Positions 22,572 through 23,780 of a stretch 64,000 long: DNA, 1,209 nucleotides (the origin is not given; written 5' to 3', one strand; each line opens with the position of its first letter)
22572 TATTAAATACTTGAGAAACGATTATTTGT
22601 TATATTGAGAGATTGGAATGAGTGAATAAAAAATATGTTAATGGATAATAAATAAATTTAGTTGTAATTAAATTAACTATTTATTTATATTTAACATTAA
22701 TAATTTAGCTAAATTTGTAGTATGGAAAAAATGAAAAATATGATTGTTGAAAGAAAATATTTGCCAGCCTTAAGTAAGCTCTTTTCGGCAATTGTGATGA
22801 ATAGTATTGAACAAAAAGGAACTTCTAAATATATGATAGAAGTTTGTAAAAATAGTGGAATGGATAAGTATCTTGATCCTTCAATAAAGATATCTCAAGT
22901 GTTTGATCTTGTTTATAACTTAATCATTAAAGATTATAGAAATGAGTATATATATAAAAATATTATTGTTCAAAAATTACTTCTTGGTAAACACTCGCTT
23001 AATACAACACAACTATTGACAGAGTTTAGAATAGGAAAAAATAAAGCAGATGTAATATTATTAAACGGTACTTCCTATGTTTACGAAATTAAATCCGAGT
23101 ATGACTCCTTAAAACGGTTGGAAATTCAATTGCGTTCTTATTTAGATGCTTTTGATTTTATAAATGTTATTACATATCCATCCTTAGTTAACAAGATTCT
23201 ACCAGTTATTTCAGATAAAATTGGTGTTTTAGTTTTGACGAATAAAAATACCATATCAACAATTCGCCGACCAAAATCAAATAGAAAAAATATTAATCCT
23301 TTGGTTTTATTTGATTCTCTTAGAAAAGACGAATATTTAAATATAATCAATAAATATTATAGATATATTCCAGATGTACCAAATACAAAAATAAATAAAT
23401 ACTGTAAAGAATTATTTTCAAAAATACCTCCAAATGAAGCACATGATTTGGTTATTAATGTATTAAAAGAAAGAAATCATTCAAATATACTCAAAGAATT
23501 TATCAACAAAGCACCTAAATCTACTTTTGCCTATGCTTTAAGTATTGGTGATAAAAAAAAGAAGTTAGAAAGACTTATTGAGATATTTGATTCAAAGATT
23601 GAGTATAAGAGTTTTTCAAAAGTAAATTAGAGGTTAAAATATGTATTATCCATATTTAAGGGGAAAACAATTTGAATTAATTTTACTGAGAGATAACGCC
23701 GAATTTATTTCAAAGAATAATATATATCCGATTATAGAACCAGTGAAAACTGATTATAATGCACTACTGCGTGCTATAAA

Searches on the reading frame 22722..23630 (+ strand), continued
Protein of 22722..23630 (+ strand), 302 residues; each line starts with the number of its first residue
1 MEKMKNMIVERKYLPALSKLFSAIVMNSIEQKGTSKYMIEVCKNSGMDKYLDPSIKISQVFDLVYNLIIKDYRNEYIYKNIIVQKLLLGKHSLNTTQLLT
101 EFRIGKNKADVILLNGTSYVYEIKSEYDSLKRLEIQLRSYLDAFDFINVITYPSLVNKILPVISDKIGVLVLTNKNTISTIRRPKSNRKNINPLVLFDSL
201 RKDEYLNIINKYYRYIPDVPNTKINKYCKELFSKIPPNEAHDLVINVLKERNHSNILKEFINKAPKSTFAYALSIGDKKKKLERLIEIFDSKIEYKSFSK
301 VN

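Call 98: search_solved_structures(query=A4, max_evalue=10, show_alignments=2)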
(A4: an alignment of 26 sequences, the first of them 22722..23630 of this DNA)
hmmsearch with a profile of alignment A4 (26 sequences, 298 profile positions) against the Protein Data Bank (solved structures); distinct sequences matched with E-value up to 10: 5.
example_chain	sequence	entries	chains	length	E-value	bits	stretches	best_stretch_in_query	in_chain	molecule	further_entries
6x6j_AY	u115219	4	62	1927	3.5e-07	32.9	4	196-286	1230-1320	Cag pathogenicity island protein (Cag7)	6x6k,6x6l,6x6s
6odi_b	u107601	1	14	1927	5e-07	32.4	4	196-286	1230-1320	Type IV secretion system apparatus protein CagY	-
7pb9_A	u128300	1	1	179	0.009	18.4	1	56-90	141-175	Tandem WH domains of Vps25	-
7adk_A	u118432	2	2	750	0.1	15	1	216-294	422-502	Putative immunoglobulin-blocking virulence protein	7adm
7adj_A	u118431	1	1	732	0.17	14.3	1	216-294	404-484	Putative immunoglobulin-blocking virulence protein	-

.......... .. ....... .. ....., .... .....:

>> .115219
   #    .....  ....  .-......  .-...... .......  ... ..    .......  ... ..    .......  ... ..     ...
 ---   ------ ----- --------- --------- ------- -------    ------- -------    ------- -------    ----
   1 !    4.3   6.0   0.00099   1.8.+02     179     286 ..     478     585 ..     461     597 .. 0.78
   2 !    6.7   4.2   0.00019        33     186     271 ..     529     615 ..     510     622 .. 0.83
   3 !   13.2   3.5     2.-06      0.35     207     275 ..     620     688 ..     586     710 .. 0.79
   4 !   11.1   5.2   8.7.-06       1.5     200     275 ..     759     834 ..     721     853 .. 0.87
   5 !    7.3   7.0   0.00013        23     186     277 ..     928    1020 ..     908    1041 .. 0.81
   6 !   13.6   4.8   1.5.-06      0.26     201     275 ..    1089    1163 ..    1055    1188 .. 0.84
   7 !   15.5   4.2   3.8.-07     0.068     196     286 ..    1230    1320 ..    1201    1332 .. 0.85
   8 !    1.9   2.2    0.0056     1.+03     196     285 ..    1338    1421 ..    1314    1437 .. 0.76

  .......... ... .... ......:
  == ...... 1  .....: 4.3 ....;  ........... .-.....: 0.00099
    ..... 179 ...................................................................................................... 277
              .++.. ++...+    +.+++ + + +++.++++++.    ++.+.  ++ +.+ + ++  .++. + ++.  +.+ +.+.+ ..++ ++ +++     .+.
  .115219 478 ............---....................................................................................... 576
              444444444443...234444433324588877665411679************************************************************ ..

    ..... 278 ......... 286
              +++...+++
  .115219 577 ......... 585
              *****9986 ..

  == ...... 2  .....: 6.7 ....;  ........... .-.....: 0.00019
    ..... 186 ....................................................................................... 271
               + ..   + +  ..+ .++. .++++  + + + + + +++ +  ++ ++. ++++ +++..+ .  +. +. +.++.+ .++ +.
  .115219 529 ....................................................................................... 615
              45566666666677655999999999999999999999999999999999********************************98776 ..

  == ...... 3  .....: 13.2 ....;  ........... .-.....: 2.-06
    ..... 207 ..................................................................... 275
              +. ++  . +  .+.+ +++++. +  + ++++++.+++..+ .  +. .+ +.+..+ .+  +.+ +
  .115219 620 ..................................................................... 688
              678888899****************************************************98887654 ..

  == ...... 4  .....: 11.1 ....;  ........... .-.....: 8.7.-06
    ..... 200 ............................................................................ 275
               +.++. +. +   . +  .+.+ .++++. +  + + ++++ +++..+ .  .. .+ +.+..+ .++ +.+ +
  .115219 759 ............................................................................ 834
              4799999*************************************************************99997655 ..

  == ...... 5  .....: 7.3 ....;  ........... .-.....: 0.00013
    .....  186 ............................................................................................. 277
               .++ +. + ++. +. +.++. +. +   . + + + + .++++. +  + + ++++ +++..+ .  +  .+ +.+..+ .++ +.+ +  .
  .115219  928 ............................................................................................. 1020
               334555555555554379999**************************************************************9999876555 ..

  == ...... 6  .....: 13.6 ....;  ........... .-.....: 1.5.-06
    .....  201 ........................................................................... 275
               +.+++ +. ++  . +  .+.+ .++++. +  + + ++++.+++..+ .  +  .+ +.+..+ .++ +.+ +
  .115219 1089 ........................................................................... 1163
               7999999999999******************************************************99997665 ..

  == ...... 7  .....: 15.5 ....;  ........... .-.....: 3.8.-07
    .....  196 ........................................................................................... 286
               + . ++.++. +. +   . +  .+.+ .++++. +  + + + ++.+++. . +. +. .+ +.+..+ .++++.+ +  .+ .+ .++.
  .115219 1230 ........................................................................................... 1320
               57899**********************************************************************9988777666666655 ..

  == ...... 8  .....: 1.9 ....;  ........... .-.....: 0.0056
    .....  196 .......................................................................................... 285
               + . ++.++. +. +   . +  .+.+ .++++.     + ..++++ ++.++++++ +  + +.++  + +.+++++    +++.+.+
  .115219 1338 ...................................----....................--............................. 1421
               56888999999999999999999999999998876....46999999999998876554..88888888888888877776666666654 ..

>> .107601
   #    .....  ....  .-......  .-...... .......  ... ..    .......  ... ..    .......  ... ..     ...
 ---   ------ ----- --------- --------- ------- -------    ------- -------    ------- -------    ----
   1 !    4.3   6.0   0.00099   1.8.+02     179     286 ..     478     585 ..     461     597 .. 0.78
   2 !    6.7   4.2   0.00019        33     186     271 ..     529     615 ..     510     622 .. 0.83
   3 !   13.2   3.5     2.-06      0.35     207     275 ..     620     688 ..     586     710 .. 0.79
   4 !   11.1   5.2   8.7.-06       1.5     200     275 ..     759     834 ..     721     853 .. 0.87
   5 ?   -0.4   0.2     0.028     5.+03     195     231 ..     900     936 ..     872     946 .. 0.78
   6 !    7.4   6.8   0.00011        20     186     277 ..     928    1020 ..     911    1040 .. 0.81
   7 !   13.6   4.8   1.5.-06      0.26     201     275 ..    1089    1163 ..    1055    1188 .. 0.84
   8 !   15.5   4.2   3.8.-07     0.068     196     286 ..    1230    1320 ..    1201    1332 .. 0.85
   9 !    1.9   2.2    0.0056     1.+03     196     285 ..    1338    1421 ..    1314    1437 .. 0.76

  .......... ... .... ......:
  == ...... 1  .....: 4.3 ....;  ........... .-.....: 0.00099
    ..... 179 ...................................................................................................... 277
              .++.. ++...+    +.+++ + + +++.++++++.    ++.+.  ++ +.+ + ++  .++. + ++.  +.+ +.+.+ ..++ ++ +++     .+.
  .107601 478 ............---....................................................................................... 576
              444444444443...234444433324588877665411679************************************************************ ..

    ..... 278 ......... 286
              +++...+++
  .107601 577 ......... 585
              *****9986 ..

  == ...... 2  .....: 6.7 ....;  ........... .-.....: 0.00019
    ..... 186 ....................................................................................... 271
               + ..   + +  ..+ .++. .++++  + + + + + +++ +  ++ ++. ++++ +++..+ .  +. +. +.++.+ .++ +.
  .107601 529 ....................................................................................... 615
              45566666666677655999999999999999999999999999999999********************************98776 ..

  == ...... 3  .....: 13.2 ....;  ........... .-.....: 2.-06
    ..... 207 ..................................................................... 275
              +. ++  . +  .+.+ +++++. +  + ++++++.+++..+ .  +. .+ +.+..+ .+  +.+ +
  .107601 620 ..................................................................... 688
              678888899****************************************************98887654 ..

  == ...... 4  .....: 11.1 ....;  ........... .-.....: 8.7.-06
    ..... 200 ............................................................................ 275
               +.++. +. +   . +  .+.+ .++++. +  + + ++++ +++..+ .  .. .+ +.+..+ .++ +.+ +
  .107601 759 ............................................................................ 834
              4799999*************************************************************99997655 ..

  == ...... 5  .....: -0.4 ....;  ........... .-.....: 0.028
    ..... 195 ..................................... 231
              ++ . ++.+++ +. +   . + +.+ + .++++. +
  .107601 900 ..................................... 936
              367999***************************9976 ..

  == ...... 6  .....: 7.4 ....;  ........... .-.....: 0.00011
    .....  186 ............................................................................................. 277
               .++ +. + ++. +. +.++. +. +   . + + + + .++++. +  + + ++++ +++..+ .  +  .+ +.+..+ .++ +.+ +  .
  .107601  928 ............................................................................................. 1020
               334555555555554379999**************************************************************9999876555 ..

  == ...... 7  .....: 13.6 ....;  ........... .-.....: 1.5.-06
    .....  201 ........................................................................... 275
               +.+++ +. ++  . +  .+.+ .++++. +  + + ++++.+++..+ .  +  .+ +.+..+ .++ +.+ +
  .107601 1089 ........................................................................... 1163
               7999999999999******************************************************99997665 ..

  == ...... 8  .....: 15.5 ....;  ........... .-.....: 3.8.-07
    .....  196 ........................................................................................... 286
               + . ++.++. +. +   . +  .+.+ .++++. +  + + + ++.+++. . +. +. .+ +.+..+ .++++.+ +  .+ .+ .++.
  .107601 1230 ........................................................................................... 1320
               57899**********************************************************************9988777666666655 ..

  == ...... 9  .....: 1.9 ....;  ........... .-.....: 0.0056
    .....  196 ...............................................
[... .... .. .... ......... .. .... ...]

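Call 99: search_protein_families(library=pfam, alignment_id=A4, max_evalue=1)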
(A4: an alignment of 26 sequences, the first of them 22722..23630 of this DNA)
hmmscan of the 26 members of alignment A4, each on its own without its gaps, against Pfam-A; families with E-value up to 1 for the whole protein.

A. member 1, window:22722-23630:+ (302 aa): 0 families

B. families by the number of members that match (of 26 scanned): 23 families
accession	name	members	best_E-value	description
PF15286.11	Bcl-2_3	3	0.011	Apoptosis regulator M11, B cell 2 leukaemia/lymphoma like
PF16236.10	DUF4895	1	0.0099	Domain of unknown function (DUF4895)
PF12630.12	Pox_polyA_pol_N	1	0.01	Poxvirus poly(A) polymerase N-terminal domain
PF08602.15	Mgr1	1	0.025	Mgr1-like, i-AAA protease complex subunit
PF25804.1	SYNE3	1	0.046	Nesprin-3 domain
PF24244.1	Iec3-like_M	1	0.05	INO80 complex subunit 3-like, middle region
PF22538.1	HexPS-like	1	0.053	Hexaprenyl diphosphate synthase, small subunit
PF22386.1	PPI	1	0.057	Protease propeptides/inhibitors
PF12308.13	Noelin-1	1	0.059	Neurogenesis glycoprotein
PF20247.3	DUF6602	1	0.06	Domain of unknown function (DUF6602)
PF16186.11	Arm_3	1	0.062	Atypical Arm repeat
PF25007.1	DYH2-5-8_CC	1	0.078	Dynein axonemal heavy chain 2/5/8 coiled-coil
PF03026.21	CM1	1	0.081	Influenza C virus M1 protein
PF16752.10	TBCC_N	1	0.095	Tubulin-specific chaperone C N-terminal domain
PF23300.3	HEAT_Nup120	1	0.12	Nucleoporin Nup120, HEAT repeats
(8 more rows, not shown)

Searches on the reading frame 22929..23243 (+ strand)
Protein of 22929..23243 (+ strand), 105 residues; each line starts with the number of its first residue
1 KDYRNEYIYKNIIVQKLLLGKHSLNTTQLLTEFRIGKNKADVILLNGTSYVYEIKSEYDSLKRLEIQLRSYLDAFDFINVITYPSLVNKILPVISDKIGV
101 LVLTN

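Call 102: search_solved_structures(query=A5, max_evalue=10, show_alignments=3)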
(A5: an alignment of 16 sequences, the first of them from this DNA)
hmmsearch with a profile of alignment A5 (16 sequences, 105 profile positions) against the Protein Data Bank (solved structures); distinct sequences matched with E-value up to 10: 4.
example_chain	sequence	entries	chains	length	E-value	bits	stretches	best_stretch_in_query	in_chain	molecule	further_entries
4ic1_A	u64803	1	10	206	0.3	14.3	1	26-76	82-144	Uncharacterized protein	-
9y6s_9U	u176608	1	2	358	0.55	13.5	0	54-84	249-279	DUF4200 domain-containing protein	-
9hvg_A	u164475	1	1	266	0.88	12.8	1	64-88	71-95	Kemp Elimination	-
1c1g_A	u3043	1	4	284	1.5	12.1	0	53-76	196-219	TROPOMYOSIN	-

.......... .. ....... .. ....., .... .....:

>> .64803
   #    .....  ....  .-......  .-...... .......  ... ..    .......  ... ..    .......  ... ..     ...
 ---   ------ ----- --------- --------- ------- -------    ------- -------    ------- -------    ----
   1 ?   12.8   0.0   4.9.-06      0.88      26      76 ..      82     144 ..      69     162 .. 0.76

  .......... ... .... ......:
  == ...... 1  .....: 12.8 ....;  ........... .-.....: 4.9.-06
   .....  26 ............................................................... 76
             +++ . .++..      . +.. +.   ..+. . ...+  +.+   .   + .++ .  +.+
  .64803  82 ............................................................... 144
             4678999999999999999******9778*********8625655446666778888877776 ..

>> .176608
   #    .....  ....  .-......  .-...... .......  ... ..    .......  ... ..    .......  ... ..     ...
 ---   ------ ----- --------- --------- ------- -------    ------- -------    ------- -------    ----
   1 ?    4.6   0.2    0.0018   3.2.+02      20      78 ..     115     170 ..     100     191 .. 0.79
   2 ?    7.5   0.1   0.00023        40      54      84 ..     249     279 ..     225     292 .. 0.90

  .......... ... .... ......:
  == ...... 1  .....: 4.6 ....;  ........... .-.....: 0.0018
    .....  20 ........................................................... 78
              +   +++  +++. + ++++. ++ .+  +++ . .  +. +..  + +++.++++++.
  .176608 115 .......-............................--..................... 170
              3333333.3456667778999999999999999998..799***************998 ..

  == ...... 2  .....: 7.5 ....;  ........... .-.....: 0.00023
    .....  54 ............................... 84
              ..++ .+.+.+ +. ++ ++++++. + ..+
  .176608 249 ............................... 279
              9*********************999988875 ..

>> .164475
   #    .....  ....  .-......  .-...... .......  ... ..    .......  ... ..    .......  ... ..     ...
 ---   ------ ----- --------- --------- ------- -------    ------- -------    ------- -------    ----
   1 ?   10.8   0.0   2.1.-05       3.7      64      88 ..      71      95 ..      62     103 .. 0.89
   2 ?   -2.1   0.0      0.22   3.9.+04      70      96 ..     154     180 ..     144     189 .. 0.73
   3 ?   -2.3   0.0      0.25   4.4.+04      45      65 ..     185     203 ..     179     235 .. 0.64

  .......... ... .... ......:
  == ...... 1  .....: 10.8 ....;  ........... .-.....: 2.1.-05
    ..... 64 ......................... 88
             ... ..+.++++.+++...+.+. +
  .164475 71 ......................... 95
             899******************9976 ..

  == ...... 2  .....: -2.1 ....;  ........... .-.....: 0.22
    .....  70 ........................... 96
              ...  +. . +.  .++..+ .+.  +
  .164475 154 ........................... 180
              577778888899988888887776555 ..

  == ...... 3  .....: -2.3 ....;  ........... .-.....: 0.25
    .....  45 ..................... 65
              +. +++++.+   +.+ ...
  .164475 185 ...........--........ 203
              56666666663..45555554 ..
